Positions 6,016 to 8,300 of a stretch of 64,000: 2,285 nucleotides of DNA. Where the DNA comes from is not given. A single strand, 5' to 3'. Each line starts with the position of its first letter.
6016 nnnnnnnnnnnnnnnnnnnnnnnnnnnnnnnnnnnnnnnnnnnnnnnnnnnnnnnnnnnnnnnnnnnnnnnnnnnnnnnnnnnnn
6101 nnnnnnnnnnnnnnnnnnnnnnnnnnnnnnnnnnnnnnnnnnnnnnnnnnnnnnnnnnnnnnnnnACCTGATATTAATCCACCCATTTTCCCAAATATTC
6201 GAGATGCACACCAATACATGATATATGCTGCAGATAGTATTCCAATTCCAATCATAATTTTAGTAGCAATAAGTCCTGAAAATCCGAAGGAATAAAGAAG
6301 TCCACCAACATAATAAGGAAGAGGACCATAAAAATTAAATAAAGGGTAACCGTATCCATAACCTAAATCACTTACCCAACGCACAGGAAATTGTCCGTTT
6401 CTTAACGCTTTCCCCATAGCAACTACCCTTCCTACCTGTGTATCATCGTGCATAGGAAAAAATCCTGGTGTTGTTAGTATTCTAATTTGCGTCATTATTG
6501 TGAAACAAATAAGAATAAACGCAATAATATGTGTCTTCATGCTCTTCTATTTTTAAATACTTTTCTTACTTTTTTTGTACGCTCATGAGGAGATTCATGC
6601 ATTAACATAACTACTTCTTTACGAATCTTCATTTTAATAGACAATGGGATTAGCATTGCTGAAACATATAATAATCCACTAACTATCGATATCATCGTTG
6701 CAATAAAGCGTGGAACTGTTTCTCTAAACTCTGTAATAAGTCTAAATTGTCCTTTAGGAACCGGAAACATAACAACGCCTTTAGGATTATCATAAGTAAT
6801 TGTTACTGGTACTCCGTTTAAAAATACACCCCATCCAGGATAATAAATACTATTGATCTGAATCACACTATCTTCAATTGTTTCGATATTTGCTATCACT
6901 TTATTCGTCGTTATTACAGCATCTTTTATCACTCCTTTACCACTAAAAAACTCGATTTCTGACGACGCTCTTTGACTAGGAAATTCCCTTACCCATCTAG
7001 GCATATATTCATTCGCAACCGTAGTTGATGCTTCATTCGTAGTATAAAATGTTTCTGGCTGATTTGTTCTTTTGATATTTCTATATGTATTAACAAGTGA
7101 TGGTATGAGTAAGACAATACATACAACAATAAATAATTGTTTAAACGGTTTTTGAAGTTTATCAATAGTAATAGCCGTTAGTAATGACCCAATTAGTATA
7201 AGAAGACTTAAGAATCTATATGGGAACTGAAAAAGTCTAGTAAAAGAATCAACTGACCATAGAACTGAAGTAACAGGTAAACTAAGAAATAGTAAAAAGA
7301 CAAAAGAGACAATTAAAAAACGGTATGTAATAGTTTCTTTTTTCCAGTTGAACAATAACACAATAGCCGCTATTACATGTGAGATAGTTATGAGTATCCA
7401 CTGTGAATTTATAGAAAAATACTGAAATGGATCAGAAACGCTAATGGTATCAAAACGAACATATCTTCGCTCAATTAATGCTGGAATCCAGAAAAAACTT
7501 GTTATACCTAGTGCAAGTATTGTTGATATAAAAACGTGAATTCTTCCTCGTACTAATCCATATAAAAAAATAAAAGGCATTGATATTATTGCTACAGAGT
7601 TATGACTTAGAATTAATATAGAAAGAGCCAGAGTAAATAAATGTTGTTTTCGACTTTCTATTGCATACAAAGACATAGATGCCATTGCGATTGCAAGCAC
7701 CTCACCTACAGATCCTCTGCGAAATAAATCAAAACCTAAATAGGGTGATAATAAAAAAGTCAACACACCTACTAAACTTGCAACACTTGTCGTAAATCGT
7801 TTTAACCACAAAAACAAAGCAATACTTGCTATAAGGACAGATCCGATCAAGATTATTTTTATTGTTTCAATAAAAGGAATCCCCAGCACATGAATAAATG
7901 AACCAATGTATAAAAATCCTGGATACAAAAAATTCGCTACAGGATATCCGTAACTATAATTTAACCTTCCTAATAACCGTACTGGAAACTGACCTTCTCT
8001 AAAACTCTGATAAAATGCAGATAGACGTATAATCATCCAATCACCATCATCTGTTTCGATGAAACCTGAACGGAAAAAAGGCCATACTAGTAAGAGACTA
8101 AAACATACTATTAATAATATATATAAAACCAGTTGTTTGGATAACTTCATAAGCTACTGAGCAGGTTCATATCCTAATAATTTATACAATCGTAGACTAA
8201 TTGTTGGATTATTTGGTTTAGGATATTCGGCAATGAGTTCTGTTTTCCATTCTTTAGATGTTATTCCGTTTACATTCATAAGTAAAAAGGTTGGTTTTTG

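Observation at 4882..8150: Tandem paralogous membrane proteins with an unrecognised conserved loop motif (GQFPVRW…YGYGYP…NF(Y/L)YP)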

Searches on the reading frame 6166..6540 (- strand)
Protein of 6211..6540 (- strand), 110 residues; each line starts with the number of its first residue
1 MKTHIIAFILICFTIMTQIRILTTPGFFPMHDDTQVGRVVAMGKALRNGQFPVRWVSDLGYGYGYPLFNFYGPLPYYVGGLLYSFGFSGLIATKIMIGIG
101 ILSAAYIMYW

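Call 66: search_protein_families(library=pfam, proteins=[window:6211-6540:-], max_evalue=10)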
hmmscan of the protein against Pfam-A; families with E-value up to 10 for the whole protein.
seq(110 aa): 0 families

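Call 75: search_protein_representatives(alignment_id=A3)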
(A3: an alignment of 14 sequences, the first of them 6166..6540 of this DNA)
Query: 14 sequences, 125 profile positions. Proteins with E-value up to 0.001 (for the whole library): 8788; up to 1e-10: 4066; up to 1e-30: 305. The best 150 are listed.
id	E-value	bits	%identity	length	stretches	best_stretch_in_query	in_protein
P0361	2.3e-73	260.1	-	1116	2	8-118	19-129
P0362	3.1e-64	230.7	-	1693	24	54-96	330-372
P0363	8.8e-46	171.1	-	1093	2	7-124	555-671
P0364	7.3e-45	168.1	-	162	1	4-121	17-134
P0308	1.1e-44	167.5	-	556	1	3-123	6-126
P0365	2.3e-44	166.5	-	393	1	1-124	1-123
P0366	2.9e-44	166.2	-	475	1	3-124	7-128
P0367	1.9e-43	163.5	-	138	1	5-124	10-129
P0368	2.0e-42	160.2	-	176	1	2-124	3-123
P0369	2.0e-42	160.2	-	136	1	9-115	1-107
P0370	2.2e-42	160.1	-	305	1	1-122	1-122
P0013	3.8e-42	159.3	-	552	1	1-123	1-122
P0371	6.4e-42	158.6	-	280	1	8-125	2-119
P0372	7.9e-42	158.3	-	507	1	3-124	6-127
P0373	8.7e-42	158.1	-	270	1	5-124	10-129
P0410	4.6e-38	146.1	-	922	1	3-124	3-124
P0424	2.6e-37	143.7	-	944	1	5-123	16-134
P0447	1.3e-36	141.4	-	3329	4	4-125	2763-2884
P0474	9.9e-36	138.6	-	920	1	5-123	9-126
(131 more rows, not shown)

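Call 77: search_protein_families(library=pfam, proteins=[P0361, P0363, P0410, P0424, P0447, P0362], max_evalue=0.001)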
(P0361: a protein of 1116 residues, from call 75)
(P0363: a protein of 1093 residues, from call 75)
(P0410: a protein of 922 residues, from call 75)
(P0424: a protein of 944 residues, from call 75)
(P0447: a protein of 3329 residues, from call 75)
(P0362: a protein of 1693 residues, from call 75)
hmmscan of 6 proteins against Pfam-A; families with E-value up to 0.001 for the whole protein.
P0361 (1116 aa): 1 family
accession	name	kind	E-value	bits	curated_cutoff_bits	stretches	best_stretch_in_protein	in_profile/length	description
PF10131.15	PTPS_related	-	1e-20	74.2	26.4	2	83-390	4-300/621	6-pyruvoyl-tetrahydropterin synthase related domain; membrane protein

P0363 (1093 aa): 3 families
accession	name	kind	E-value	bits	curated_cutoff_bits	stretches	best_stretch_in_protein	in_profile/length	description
PF10131.15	PTPS_related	-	8.9e-30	104.1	26.4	2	70-432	1-346/621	6-pyruvoyl-tetrahydropterin synthase related domain; membrane protein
PF09586.16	YfhO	-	1.8e-17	63.5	28.5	2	56-411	55-401/835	Bacterial membrane protein YfhO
PF13231.12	PMT_2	-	0.00063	20.4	26.1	1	621-751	4-132/160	Dolichyl-phosphate-mannose-protein mannosyltransferase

P0410 (922 aa): 2 families
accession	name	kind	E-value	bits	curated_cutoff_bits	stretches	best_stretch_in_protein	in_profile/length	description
PF10131.15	PTPS_related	-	1.6e-09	37.2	26.4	1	73-368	4-308/621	6-pyruvoyl-tetrahydropterin synthase related domain; membrane protein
PF13231.12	PMT_2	-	3.3e-06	27.9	26.1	1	74-224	4-151/160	Dolichyl-phosphate-mannose-protein mannosyltransferase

P0424 (944 aa): 2 families
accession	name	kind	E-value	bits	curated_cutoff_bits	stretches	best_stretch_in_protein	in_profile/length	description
PF10131.15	PTPS_related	-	1.3e-07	30.9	26.4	1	84-400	5-301/621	6-pyruvoyl-tetrahydropterin synthase related domain; membrane protein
PF13231.12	PMT_2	-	6e-07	30.3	26.1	1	645-787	2-150/160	Dolichyl-phosphate-mannose-protein mannosyltransferase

P0447 (3329 aa): 3 families
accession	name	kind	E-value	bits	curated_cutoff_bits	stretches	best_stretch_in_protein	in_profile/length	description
PF09586.16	YfhO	-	5.9e-22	78.3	28.5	2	1446-1513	764-832/835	Bacterial membrane protein YfhO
PF10131.15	PTPS_related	-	1.5e-15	57.2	26.4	2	1712-2028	4-305/621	6-pyruvoyl-tetrahydropterin synthase related domain; membrane protein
PF13231.12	PMT_2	-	1.5e-06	28.9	26.1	1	2832-2990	3-154/160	Dolichyl-phosphate-mannose-protein mannosyltransferase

P0362 (1693 aa): 2 families
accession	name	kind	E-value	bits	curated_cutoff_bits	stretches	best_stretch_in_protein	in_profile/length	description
PF03949.21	Malic_M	-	2.4e-14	53.7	23.5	0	1255-1300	9-54/258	Malic enzyme, NAD binding domain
PF22123.2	Exu_RNase_H_like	-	1.9e-07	32.3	27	0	740-772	125-157/163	Exuperantia RNAse H-like domain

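Call 78: list_cluster_members(proteins=[P0361, P0363, P0410, P0424, P0447, P0362, P0474])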
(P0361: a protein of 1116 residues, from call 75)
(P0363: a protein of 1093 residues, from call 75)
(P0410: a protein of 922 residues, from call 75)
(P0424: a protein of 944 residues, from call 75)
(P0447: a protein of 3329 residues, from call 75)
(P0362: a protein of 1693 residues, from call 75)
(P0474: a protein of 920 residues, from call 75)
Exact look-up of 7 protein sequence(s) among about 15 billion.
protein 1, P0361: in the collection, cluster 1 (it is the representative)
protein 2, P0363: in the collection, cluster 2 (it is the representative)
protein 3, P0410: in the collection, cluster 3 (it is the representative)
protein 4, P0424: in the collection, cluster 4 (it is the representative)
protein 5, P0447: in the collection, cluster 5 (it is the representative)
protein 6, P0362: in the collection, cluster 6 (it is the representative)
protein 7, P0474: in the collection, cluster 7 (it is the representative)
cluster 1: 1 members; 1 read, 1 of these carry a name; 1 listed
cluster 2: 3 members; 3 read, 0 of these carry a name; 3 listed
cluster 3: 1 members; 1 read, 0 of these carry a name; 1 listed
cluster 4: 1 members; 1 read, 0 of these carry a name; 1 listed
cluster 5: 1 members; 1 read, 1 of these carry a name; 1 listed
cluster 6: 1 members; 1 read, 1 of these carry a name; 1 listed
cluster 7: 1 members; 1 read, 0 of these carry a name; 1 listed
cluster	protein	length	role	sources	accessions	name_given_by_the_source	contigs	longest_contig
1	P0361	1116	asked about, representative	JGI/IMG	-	hypothetical protein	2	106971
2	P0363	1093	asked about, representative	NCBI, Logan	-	-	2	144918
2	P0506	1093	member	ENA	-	-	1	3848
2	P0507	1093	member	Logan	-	-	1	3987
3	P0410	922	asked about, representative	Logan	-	-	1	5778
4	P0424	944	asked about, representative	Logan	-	-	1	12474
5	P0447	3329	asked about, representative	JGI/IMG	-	uncharacterized membrane protein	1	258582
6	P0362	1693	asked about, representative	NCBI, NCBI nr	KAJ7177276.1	hypothetical protein C8R43DRAFT_942542 [Mycena crocata]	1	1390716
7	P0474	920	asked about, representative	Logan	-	-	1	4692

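Call 79: find_encoding_contigs(protein=P0363, flank=8000, max_places=2)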
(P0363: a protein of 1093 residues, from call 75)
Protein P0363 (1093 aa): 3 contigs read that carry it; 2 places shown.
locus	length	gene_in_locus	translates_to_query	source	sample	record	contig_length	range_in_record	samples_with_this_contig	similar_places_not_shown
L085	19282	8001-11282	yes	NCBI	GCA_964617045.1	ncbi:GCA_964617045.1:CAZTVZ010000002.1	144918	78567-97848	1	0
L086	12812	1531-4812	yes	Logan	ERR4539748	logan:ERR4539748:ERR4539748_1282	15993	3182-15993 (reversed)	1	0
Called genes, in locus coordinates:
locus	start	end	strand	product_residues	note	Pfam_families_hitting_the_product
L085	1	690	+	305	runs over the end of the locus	PF00535:Glycos_transf_2, PF10111:Glyco_tranf_2_2 (faint), PF13641:Glyco_tranf_2_3, PF13632:Glyco_trans_2_3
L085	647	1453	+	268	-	PF00535:Glycos_transf_2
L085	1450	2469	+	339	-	PF00534:Glycos_transf_1, PF13692:Glyco_trans_1_4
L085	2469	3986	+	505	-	PF13231:PMT_2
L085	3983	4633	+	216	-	PF08003:Methyltransf_9 (weak), PF01728:FtsJ (weak), PF13489:Methyltransf_23, PF13847:Methyltransf_31, PF08241:Methyltransf_11, PF08242:Methyltransf_12, PF13649:Methyltransf_25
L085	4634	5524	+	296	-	PF00535:Glycos_transf_2, PF10111:Glyco_tranf_2_2, PF13641:Glyco_tranf_2_3, PF13632:Glyco_trans_2_3 (weak)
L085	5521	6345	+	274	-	PF00535:Glycos_transf_2, PF10111:Glyco_tranf_2_2, PF13641:Glyco_tranf_2_3, PF02709:Glyco_transf_7C (faint)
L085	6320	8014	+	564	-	PF10131:PTPS_related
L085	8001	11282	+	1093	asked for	PF09586:YfhO (faint), PF10131:PTPS_related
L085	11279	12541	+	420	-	PF09594:GT87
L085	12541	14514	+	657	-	-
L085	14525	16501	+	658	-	-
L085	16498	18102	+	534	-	PF13231:PMT_2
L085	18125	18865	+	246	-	PF00535:Glycos_transf_2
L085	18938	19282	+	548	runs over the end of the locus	PF02366:PMT (weak), PF13231:PMT_2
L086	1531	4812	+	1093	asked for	PF09586:YfhO (faint), PF10131:PTPS_related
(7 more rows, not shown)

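Call 80: find_encoding_contigs(protein=P0361, flank=8000, max_places=2)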
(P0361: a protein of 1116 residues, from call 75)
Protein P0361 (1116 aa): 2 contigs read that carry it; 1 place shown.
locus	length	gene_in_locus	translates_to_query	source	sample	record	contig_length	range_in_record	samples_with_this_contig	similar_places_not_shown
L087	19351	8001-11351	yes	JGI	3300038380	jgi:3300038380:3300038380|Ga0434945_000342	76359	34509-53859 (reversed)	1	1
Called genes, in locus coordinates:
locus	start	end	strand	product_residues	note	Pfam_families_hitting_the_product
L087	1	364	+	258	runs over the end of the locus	PF13641:Glyco_tranf_2_3 (weak), PF00535:Glycos_transf_2, PF10111:Glyco_tranf_2_2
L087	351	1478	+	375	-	PF26314:MptA_B_family, PF09594:GT87 (weak)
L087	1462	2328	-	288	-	-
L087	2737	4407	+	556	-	-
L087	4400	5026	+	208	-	PF00702:Hydrolase, PF13419:HAD_2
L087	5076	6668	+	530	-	PF13231:PMT_2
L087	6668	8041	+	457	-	PF13231:PMT_2 (weak)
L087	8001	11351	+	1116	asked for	PF10131:PTPS_related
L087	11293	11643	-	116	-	PF09685:MamF_MmsF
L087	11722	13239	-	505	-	-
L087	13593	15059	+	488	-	PF01943:Polysacc_synt, PF13440:Polysacc_synt_3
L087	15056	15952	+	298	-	PF00535:Glycos_transf_2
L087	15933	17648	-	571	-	-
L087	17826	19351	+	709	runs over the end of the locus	PF09586:YfhO (faint)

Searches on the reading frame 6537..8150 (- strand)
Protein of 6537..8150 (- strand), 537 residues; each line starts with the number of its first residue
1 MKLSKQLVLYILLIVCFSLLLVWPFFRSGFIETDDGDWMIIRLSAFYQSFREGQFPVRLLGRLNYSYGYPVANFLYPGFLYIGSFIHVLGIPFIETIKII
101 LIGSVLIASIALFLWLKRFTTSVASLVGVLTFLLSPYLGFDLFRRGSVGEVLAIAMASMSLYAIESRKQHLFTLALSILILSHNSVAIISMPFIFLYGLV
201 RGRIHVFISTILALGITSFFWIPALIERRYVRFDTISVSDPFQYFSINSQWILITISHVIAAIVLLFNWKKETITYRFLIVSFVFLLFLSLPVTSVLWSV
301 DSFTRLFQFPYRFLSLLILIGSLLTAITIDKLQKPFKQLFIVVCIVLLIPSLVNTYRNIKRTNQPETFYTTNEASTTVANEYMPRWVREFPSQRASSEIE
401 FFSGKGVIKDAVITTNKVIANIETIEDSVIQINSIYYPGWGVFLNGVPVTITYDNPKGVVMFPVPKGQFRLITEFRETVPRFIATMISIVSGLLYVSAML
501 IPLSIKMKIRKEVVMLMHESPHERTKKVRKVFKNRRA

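Call 4: search_protein_families(library=pfam, proteins=[window:6537-8150:-], max_evalue=0.1)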
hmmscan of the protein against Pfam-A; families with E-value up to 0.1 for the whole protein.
window:6537-8150:- (537 aa): 1 family
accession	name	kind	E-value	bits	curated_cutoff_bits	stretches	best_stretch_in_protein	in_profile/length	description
PF14007.11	YtpI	-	0.031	15.1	29.4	1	318-363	36-81/87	YtpI-like protein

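Call 5: search_protein_families(library=ncbifam, proteins=[window:6537-8150:-], max_evalue=1)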
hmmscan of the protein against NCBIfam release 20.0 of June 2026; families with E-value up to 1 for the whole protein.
window:6537-8150:- (537 aa): 0 families

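Call 7: search_solved_structures(query=window:6537-8150:-, max_evalue=10)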
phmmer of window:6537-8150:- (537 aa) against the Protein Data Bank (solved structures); distinct sequences matched with E-value up to 10: 0.

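Call 16: find_homologous_proteins(query=window:6537-8150:-, max_evalue=0.001)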
Query window:6537-8150:- (537 aa): 778 proteins with E <= 0.001 among 8000 candidates; the best 120 are listed.
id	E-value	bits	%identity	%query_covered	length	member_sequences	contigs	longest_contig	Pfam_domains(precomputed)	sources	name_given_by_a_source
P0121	0.0e+0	1118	96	99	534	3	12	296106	PF10131.16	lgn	-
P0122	0.0e+0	1044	86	98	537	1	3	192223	PF10131.16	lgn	-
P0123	1.1e-252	858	68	100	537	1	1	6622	-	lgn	-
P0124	1.3e-209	716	60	97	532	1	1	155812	PF10131.16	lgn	-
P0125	2.0e-201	689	58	98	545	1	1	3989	-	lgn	-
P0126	5.5e-201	687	59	98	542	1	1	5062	-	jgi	jgi:hypothetical protein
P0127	2.1e-196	672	56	98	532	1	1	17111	-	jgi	jgi:hypothetical protein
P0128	3.1e-194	665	55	98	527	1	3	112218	-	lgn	-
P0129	1.6e-146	508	50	89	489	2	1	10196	-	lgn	-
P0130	2.7e-146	507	47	92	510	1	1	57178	-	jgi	jgi:hypothetical protein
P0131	4.5e-145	503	45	99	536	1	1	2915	-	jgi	jgi:hypothetical protein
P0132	1.5e-144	501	49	92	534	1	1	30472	-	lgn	-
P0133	1.6e-144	501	48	88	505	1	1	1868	-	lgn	-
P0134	5.2e-144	499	47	91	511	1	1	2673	-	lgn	-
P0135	1.4e-142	495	48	91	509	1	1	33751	-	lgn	-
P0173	5.5e-135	470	46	93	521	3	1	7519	PF10131.16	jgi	-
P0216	1.5e-131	458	45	90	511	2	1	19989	PF09586.17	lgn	-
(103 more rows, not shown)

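Call 35: search_protein_families(library=pfam, alignment_id=A2, max_evalue=0.01)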
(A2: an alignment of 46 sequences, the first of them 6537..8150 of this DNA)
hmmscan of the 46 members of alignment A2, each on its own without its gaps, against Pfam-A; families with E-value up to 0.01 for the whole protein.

A. member 1, window:6537-8150:- (537 aa): 0 families

B. families by the number of members that match (of 46 scanned): 4 families
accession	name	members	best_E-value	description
PF10131.15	PTPS_related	6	6.5e-07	6-pyruvoyl-tetrahydropterin synthase related domain; membrane protein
PF09586.16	YfhO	5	7.7e-05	Bacterial membrane protein YfhO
PF11038.14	DGF-1_5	1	0.0018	Dispersed gene family protein 1, region 4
PF24800.1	DUF7702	1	0.0044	Domain of unknown function (DUF7702)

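Call 37: search_protein_families(library=pfam, proteins=[P0216, P0173, P0121, P0124], max_evalue=0.1)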
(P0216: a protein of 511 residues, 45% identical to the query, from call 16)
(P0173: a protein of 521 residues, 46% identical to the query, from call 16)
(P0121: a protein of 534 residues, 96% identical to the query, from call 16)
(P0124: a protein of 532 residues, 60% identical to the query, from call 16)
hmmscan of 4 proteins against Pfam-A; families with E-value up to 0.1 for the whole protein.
P0216 (511 aa): 3 families
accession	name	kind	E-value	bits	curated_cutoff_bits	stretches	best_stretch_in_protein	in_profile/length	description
PF09586.16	YfhO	-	5.4e-08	32.1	28.5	2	407-476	755-824/835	Bacterial membrane protein YfhO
PF24661.1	DUF7649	-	0.012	16.1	27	1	259-304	33-78/85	Domain of unknown function (DUF7649)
PF21222.2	Lamp2_2nd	-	0.07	13.4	27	1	186-205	9-28/32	Lysosome-associated membrane glycoprotein 2, transmembrane segment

P0173 (521 aa): 1 family
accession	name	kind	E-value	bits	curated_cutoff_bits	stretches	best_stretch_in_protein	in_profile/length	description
PF10131.15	PTPS_related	-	2e-06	27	26.4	1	81-370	10-317/621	6-pyruvoyl-tetrahydropterin synthase related domain; membrane protein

P0121 (534 aa): 2 families
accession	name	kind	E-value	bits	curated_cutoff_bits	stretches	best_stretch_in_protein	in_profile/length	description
PF10131.15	PTPS_related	-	2.4e-08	33.4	26.4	1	81-354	10-306/621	6-pyruvoyl-tetrahydropterin synthase related domain; membrane protein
PF14007.11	YtpI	-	0.031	15.1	29.4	1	318-363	36-81/87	YtpI-like protein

P0124 (532 aa): 1 family
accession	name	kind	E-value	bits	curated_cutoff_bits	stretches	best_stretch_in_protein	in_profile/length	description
PF10131.15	PTPS_related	-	6.5e-07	28.6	26.4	1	85-359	10-307/621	6-pyruvoyl-tetrahydropterin synthase related domain; membrane protein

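Call 57: predict_structure(alignment_id=A2)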
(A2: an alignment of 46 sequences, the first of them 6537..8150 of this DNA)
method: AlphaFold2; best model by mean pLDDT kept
length: 537 residues; sequences in the alignment: 46
mean_pLDDT: 88.1   pTM: 0.89
mean pLDDT of the five models: 88.1, 87.5, 86.8, 86.5, 84.0
residues with pLDDT >= 90: 320; 70-90: 159; 50-70: 51; < 50: 7
segments of 3 or more residues with pLDDT < 50: 375-378
pLDDT, mean of each block of 10 residues (from residue 1): 83 98 96 88 88 82 65 70 95 96 99 98 98 96 93 98 96 97 93 97 93 95 82 69 64 90 96 94 96 88 85 96 98 96 95 92 83 53 78 80 92 84 96 75 93 87 96 85 93 96 84 71 74 75
secondary structure, 60 per line:
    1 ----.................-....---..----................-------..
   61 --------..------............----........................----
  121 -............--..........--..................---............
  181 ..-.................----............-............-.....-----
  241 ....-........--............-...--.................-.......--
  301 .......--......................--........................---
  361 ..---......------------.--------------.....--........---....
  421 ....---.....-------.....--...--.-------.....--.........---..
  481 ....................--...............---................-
elements in order: H5-21 H23-26 H36-51 H77-88 H93-116 H122-133 H136-145 H148-165 H169-182 H184-200 H205-216 H218-229 H232-235 H241-244 H246-253 H256-267 H274-290 H292-298 H301-307 H310-331 H334-357 H366-371 E399-403 E406-413 E417-424 E428-432 E440-444 E447-449 E460-464 E467-475 H479-500 H503-517 H521-536
